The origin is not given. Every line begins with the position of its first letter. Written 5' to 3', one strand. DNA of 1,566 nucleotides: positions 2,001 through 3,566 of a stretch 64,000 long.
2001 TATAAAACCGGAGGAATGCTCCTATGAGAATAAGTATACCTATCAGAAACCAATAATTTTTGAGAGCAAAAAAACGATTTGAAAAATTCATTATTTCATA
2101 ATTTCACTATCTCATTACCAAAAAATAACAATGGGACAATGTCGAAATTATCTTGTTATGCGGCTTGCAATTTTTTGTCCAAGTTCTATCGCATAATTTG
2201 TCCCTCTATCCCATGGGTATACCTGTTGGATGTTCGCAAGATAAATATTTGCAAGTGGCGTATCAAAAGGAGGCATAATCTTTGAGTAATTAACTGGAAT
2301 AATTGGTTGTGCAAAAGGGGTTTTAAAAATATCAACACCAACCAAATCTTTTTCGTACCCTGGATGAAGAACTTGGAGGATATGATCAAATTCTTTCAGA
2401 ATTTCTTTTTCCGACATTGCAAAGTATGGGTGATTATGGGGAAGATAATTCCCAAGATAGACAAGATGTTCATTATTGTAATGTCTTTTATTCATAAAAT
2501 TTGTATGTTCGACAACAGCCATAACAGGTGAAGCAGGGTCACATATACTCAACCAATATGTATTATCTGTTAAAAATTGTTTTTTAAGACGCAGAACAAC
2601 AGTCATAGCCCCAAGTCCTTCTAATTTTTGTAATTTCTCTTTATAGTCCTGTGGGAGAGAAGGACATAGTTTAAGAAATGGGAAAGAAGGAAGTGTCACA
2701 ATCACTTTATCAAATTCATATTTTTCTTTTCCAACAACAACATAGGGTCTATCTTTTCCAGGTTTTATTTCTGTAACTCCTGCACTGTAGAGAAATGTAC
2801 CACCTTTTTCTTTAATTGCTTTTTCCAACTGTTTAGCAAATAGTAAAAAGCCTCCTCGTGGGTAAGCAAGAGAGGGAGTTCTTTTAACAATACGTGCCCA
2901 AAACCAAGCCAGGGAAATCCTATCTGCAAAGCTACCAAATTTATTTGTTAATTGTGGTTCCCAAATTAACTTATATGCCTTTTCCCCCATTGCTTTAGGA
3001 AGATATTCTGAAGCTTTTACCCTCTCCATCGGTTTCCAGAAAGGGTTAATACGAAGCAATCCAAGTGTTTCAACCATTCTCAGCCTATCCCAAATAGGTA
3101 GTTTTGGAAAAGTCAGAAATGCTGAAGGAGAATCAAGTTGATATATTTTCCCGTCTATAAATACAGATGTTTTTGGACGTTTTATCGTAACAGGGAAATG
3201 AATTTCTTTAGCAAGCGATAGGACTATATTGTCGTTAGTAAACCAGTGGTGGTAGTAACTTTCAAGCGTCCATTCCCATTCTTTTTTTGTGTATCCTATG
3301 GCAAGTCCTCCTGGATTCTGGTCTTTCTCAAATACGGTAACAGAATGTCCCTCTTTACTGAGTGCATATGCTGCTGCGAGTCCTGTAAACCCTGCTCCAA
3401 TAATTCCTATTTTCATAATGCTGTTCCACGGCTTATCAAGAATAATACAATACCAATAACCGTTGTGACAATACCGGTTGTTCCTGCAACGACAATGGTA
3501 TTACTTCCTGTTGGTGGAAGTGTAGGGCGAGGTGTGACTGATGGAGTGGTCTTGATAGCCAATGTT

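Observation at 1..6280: A coupled minus-strand operon links pilus-assembly-like proteins, an LPPTG surface protein with a Thr/Pro linker, an FAD oxidoreductase and two PMT/ArnT-like GT-C glycosyltransferases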

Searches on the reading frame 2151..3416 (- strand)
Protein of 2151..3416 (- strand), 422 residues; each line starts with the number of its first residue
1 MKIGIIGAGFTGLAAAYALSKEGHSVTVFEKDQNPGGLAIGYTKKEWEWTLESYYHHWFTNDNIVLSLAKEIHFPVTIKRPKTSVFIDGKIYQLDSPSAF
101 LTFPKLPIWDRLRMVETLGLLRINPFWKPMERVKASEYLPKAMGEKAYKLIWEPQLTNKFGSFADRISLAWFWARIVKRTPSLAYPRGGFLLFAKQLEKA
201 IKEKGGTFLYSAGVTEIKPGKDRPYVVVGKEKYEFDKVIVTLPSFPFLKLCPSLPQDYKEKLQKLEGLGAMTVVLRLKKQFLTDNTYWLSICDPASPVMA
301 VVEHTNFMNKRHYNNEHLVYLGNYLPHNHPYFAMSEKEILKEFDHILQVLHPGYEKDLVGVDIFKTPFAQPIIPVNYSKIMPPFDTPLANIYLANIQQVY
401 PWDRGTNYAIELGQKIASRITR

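Call 4: search_protein_families(library=pfam, proteins=[window:2151-3416:-], max_evalue=0.1)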
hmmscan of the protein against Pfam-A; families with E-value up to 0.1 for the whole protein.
window:2151-3416:- (422 aa): 20 families
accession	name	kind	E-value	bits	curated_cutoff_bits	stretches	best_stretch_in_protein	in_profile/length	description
PF01593.30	Amino_oxidase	-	3.5e-25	89.6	19.8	1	10-395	1-417/443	Flavin containing amine oxidoreductase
PF13450.12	NAD_binding_8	-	3.4e-13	50.1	21.9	1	5-63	1-59/68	NAD(P)-binding Rossmann-like domain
PF01266.30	DAO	-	1.2e-12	48.5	27.9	1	3-36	2-35/353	FAD dependent oxidoreductase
PF00070.33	Pyr_redox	-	2e-07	31.8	22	1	2-34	1-33/82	Pyridine nucleotide-disulphide oxidoreductase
PF07992.20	Pyr_redox_2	-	4.7e-06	26.7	26.1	1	2-35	2-35/291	Pyridine nucleotide-disulphide oxidoreductase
PF00890.30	FAD_binding_2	-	2.5e-05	24.1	20.4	1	5-37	4-36/414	FAD binding domain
PF03486.20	HI0933_like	-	0.0002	21.3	50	1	3-36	3-36/244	HI0933-like protein Rossmann domain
PF12831.13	FAD_oxidored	-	0.00048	20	27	1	5-40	4-39/416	FAD dependent oxidoreductase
PF01946.23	Thi4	-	0.00054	19.7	26.2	1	3-38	20-56/235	Thi4 family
PF13454.12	NAD_binding_9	-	0.00058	20.3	21.8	1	5-45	2-46/155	FAD-NAD(P)-binding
PF03721.20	UDPG_MGDP_dh_N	-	0.0011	19.1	27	1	1-33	1-33/187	UDP-glucose/GDP-mannose dehydrogenase family, NAD binding domain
PF21799.2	MurD-like_N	-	0.0056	17.4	27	1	2-65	2-64/88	Mur ligase MurD-like, N-terminal domain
PF01134.28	GIDA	-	0.0064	16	22.1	1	3-31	2-30/391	Glucose inhibited division protein A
PF01494.25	FAD_binding_3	-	0.0095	15.6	22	1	3-34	4-35/349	FAD binding domain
PF02558.23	ApbA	-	0.011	15.8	22.2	0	3-32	1-30/150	Ketopantoate reductase PanE/ApbA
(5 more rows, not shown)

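Call 6: search_protein_families(library=ncbifam, proteins=[window:2151-3416:-], max_evalue=0.1)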
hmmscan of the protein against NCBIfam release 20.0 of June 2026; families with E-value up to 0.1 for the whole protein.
window:2151-3416:- (422 aa): 100 families (the best 25 are shown)
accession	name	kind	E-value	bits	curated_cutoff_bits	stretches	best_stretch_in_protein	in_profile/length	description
NF005560.0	PRK07233.1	equivalog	5.9e-117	391.1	252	1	1-421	1-429/435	hypothetical protein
TIGR03467.1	HpnE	equivalog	1.2e-20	74.3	283.05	1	5-282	3-299/430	hydroxysqualene dehydroxylase HpnE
NF005548.0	PRK07208.1-4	equivalog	2.6e-17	62.6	389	2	3-176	6-175/488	hypothetical protein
NF005547.0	PRK07208.1-3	equivalog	6.1e-15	54.9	380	1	2-301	6-318/465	hypothetical protein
NF005545.0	PRK07208.1-1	equivalog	1.9e-14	53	451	1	3-176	10-179/504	hypothetical protein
TIGR02734.1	crtI_fam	subfamily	7.3e-13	48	238.1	1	5-48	3-46/504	phytoene desaturase family protein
TIGR02733.1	desat_CrtD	equivalog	9e-12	44.4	549.7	2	3-48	4-49/492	C-3',4' desaturase CrtD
NF058655.1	CrtID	equivalog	3.5e-11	42.6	640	1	4-51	2-49/478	bifunctional phytoene desaturase/3,4-desaturase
NF009410.0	PRK12771.1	subfamily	1.4e-09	37.1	516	1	2-38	140-176/566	NAD(P)-binding protein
NF045637.1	carotdesatCrtDProt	equivalog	7.3e-09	34.7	580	1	5-37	3-35/485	1-hydroxycarotenoid 3,4-desaturase CrtD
TIGR00562.1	proto_IX_ox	equivalog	1.4e-08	33.8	97.85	1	2-114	4-122/470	protoporphyrinogen oxidase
NF009409.0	PRK12770.1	subfamily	1.6e-08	34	343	1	2-40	20-58/360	putative glutamate synthase subunit beta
NF001933.0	PRK00711.1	subfamily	4.3e-08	32.6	383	1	1-36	1-36/429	D-amino acid dehydrogenase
NF009454.0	PRK12814.1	equivalog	4.6e-08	31.9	916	1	2-38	195-231/657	putative NADPH-dependent glutamate synthase small subunit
TIGR01317.1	GOGAT_sm_gam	subfamily_domain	5.8e-08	32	447.7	1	2-39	145-182/485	glutamate synthase small subunit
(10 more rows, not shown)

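Call 7: search_solved_structures(query=window:2151-3416:-, max_evalue=0.01)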
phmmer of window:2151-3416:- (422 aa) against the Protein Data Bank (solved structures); distinct sequences matched with E-value up to 0.01: 26.
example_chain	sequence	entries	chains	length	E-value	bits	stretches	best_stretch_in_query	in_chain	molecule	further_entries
3nrn_A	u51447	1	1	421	3.9e-10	42.1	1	2-251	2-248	uncharacterized protein PF1083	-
1f8r_A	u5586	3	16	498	6.4e-06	28.3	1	3-49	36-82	L-AMINO ACID OXIDASE | L-amino-acid oxidase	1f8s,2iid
1reo_A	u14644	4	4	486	4.2e-05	25.6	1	3-49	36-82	AHPLAAO | L-amino acid oxidase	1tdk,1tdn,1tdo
5ts5_A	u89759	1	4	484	4.9e-05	25.4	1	2-49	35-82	Amine oxidase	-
4e0v_A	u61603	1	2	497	5.2e-05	25.3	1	2-49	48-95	L-amino-acid oxidase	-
4rep_A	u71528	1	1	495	8.3e-05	24.6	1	5-47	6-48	Gamma-carotene desaturase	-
7rt0_A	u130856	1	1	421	0.00011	24.3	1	2-39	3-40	4-methylaminobutanoate oxidase (methylamine-forming)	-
8oh5_C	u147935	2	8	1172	0.00013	24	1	2-39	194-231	Formate dehydrogenase-O, major subunit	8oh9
5z2g_A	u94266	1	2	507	0.00029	22.8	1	3-49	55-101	L-amino acid oxidase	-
7mfm_I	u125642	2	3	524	0.00032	22.7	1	2-39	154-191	Glutamate synthase (NADPH) small chain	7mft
3kve_A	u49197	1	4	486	0.00071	21.5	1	3-44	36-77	L-amino acid oxidase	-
9rum_A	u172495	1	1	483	0.0016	20.3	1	2-52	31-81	Tetrapodal ancestor of L-amino acid oxidase: Q225A mutant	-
9rvj_A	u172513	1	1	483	0.0016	20.3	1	2-52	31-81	Tetrapodal ancestor of L-amino acid oxidase: Q225H - W377I double mutant with phenylalanin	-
9qs1_A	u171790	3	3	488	0.0017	20.3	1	2-52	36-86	Tetrapodal ancestor of L-amino acis oxidases | Tetrapodal ancestor of L-amino acid oxidases | Tetrapodal ancestor of L-amino acid oxidases co-crystallised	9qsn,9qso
9run_A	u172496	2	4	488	0.0017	20.3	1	2-52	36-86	Tetrapodal ancestor of L-amino acid oxidase: Q225H-W377I double mutant | Tetrapodal ancestor of L-amino acid oxidases: W377I mutant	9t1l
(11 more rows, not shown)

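Call 10: find_encoding_contigs(protein=window:2151-3416:-, flank=10000, max_places=6)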
Protein window:2151-3416:- (422 aa): 1 contig read that carries it; 1 place shown.
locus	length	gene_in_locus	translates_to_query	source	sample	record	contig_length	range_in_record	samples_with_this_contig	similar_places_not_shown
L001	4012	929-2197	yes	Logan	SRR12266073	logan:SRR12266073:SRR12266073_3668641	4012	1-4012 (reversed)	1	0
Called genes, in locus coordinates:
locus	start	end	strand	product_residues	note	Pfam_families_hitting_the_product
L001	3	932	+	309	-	?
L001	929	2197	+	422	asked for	PF00070:Pyr_redox (faint), PF01266:DAO, PF01593:Amino_oxidase, PF07992:Pyr_redox_2 (faint), PF13450:NAD_binding_8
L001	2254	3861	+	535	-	PF13231:PMT_2 (weak)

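Call 12: find_homologous_proteins(query=window:2151-3416:-, max_evalue=1e-10)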
Query window:2151-3416:- (422 aa): 5015 proteins with E <= 1e-10 among 8000 candidates; the best 120 are listed.
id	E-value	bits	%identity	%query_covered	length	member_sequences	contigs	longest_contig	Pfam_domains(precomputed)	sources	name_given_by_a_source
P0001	2.1e-291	984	100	100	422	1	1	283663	PF01266.31,PF01593.31,PF13450.13,PF07992.21,PF00070.34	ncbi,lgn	-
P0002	2.2e-259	878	87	100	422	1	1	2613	PF01266.31,PF01593.31,PF13450.13,PF07992.21,PF00070.34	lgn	-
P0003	4.2e-258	874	87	100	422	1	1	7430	PF01266.31,PF01593.31,PF13450.13,PF07992.21,PF00070.34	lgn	-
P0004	5.6e-257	870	86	100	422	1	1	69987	PF01266.31,PF01593.31,PF13450.13,PF07992.21,PF00070.34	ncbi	-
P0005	5.8e-250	847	84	100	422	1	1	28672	PF01266.31,PF01593.31,PF13450.13,PF07992.21,PF00070.34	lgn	-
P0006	2.4e-249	845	82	100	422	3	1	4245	PF01266.31,PF01593.31,PF13450.13,PF07992.21,PF00070.34,PF03486.21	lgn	-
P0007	3.7e-221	752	74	100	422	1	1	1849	PF01266.31,PF01593.31,PF13450.13,PF00070.34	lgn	-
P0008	1.5e-218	744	73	100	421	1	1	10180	PF01266.31,PF01593.31,PF13450.13,PF00070.34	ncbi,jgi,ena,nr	ncbi:MAG TPA: FAD-dependent oxidoreductase [Candidatus Saccharimonadales bacterium]|nr:FAD-dependent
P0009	1.7e-217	740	72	100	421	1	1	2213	PF01266.31,PF01593.31,PF13450.13,PF07992.21,PF00070.34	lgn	-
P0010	4.5e-217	739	72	100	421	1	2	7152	PF01266.31,PF01593.31,PF13450.13,PF07992.21,PF00070.34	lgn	-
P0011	1.8e-216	737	72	100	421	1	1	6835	PF01266.31,PF01593.31,PF13450.13,PF07992.21,PF00070.34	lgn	-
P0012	3.3e-213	726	70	100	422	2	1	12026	PF01946.24,PF01266.31,PF01593.31,PF13450.13,PF00890.31,PF07992.21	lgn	-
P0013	4.3e-213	726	73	99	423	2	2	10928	PF01266.31,PF01593.31,PF13450.13,PF00890.31,PF07992.21,PF00070.34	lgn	-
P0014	9.7e-212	721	71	100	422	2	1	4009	PF01266.31,PF01593.31,PF13450.13,PF00890.31,PF07992.21,PF00070.34,PF03486.21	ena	-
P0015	5.4e-211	719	70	100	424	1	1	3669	PF01266.31,PF01593.31,PF13450.13,PF07992.21,PF00070.34,PF03486.21,PF13454.13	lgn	-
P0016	1.0e-209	715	71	100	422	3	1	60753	PF01266.31,PF01593.31,PF13450.13,PF07992.21,PF03486.21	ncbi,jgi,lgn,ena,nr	ncbi:MAG TPA: FAD-dependent oxidoreductase [Candidatus Eisenbacteria bacterium]|nr:FAD-dependent oxi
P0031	2.8e-190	651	66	100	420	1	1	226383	PF01266.31,PF01593.31,PF13450.13,PF07992.21,PF00070.34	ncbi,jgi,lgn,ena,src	-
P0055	2.5e-184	631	62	100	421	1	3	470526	PF01266.31,PF01593.31,PF13450.13,PF00070.34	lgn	-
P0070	6.7e-183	626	63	100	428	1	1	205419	PF01266.31,PF01593.31,PF13450.13,PF07992.21,PF00070.34,PF21799.3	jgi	jgi:protoporphyrinogen oxidase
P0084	8.2e-182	623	63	99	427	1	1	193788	PF01266.31,PF01593.31,PF13450.13,PF00070.34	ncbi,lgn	-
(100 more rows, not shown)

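Call 13: find_encoding_contigs(protein=P0004, flank=9000, max_places=2)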
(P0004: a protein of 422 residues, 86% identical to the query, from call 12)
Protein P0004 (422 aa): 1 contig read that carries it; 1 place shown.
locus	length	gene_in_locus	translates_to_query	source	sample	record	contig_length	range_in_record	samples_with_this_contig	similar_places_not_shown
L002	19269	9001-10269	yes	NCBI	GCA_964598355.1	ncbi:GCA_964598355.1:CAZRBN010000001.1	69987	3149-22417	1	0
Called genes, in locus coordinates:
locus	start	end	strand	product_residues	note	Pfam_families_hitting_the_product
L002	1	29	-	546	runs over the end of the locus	PF00118:Cpn60_TCP1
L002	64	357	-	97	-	PF00166:Cpn10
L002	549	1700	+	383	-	PF00963:Cohesin (weak)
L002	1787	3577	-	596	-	PF00009:GTP_EFTU, PF03144:GTP_EFTU_D2 (weak), PF22042:EF-G_D2 (faint), PF14492:EFG_III (faint), PF00679:EFG_C, PF06421:LepA_C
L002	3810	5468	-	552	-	PF03023:MurJ, PF13440:Polysacc_synt_3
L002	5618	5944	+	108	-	PF01649:Ribosomal_S20p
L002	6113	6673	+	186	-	-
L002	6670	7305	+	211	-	PF04350:PilO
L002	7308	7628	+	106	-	-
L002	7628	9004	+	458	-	PF16656:Pur_ac_phosph_N (faint), PF19077:Big_13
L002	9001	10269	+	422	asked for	PF00070:Pyr_redox (faint), PF01266:DAO, PF01593:Amino_oxidase, PF07992:Pyr_redox_2 (faint), PF13450:NAD_binding_8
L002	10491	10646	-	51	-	-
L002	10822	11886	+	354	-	-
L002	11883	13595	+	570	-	PF13231:PMT_2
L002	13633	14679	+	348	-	PF01073:3Beta_HSD, PF01370:Epimerase, PF02719:Polysacc_synt_2, PF04321:RmlD_sub_bind, PF13460:NAD_binding_10, PF16363:GDP_Man_Dehyd, PF07993:NAD_binding_4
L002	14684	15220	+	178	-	-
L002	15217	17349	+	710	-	PF10060:DUF2298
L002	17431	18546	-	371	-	PF03816:LytR_cpsA_psr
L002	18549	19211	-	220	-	PF00121:TIM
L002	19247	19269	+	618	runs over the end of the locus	PF00580:UvrD-helicase, PF13245:AAA_19, PF13604:AAA_30 (faint), PF01443:Viral_helicase1 (faint), PF13361:UvrD_C, PF13538:UvrD_C_2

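Call 14: find_encoding_contigs(protein=P0016, flank=9000, max_places=2)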
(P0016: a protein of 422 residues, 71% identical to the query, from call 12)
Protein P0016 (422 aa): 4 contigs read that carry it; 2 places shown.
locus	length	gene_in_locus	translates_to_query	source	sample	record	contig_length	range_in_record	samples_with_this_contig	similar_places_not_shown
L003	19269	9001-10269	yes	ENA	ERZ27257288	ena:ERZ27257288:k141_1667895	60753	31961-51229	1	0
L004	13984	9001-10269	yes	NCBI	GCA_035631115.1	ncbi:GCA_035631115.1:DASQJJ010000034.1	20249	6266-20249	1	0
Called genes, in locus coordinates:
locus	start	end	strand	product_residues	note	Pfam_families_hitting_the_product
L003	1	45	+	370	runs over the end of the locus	-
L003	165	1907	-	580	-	PF00009:GTP_EFTU, PF03144:GTP_EFTU_D2, PF00679:EFG_C, PF06421:LepA_C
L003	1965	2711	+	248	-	PF12146:Hydrolase_4, PF20434:BD-FAE (faint), PF00561:Abhydrolase_1, PF12697:Abhydrolase_6 (weak), PF00326:Peptidase_S9, PF12146:Hydrolase_4 (weak)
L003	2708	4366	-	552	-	PF03023:MurJ, PF13440:Polysacc_synt_3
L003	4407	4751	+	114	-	PF01649:Ribosomal_S20p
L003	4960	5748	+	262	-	PF02585:PIG-L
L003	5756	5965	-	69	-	-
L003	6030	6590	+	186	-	-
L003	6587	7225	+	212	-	PF04350:PilO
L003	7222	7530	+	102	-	-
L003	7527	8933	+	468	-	PF00041:fn3 (faint), PF19077:Big_13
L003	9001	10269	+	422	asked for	PF01266:DAO, PF01593:Amino_oxidase, PF03486:HI0933_like (faint), PF07992:Pyr_redox_2 (weak), PF13450:NAD_binding_8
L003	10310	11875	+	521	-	PF03901:Glyco_transf_22 (faint), PF13231:PMT_2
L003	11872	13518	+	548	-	PF13231:PMT_2 (weak)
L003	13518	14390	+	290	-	PF01040:UbiA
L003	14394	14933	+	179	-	-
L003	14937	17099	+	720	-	PF10060:DUF2298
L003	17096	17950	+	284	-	PF00702:Hydrolase (faint), PF08282:Hydrolase_3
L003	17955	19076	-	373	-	PF03816:LytR_cpsA_psr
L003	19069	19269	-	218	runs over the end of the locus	PF00121:TIM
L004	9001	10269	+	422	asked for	PF01266:DAO, PF01593:Amino_oxidase, PF03486:HI0933_like (faint), PF07992:Pyr_redox_2 (weak), PF13450:NAD_binding_8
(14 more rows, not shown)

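Call 15: find_encoding_contigs(protein=P0031, flank=9000, max_places=2)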
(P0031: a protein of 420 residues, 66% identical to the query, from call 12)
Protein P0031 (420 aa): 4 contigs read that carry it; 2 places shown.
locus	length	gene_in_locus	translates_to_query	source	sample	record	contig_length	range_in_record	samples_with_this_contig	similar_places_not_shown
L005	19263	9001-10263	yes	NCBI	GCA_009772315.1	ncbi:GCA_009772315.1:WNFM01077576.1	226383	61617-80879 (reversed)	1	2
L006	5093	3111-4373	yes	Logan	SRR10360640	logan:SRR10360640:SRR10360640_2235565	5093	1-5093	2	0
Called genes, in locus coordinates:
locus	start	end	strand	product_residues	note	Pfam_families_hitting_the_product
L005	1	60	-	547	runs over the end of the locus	PF00118:Cpn60_TCP1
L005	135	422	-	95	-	PF00166:Cpn10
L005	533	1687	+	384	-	PF18911:PKD_4 (weak)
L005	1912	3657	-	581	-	PF00009:GTP_EFTU, PF22042:EF-G_D2 (faint), PF03144:GTP_EFTU_D2, PF00679:EFG_C, PF06421:LepA_C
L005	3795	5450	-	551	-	PF01554:MatE (faint), PF03023:MurJ, PF01943:Polysacc_synt (weak), PF13440:Polysacc_synt_3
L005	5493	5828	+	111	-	PF01649:Ribosomal_S20p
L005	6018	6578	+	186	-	PF05137:PilN (weak)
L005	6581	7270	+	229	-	PF04350:PilO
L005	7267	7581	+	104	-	-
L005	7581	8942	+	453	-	PF19077:Big_13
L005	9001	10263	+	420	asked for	PF00070:Pyr_redox (faint), PF01266:DAO, PF01593:Amino_oxidase, PF07992:Pyr_redox_2 (faint), PF13450:NAD_binding_8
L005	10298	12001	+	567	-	-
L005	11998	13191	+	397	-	PF13231:PMT_2 (weak)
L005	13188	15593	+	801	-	PF10060:DUF2298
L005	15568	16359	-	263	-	PF01261:AP_endonuc_2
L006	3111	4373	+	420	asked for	PF00070:Pyr_redox (faint), PF01266:DAO, PF01593:Amino_oxidase, PF07992:Pyr_redox_2 (faint), PF13450:NAD_binding_8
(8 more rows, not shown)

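Call 17: find_encoding_contigs(protein=P0055, flank=10000, max_places=1)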
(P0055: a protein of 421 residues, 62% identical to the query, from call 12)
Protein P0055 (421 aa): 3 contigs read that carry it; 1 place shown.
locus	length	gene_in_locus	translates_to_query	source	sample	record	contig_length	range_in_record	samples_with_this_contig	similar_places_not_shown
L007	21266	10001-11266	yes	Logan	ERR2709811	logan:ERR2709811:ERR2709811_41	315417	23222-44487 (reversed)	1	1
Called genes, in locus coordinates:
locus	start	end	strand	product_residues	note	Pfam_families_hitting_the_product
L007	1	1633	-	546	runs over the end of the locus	PF00118:Cpn60_TCP1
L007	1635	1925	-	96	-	PF00166:Cpn10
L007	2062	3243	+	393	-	-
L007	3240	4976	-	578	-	PF00009:GTP_EFTU, PF22042:EF-G_D2 (faint), PF00679:EFG_C, PF06421:LepA_C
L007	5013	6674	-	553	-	PF13440:Polysacc_synt_3 (faint), PF03023:MurJ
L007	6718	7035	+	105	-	PF01649:Ribosomal_S20p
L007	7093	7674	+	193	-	-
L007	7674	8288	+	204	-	PF04350:PilO, PF10741:T2SSM_b (weak)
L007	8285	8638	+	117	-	-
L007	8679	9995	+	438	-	PF00041:fn3 (faint), PF17936:Big_6 (faint), PF19077:Big_13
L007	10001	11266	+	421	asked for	PF00070:Pyr_redox (faint), PF01266:DAO, PF01593:Amino_oxidase, PF13450:NAD_binding_8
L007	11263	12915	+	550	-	PF02366:PMT (weak), PF13231:PMT_2, PF14897:EpsG (weak)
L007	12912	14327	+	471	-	PF13231:PMT_2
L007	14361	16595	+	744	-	PF10060:DUF2298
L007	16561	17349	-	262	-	PF01261:AP_endonuc_2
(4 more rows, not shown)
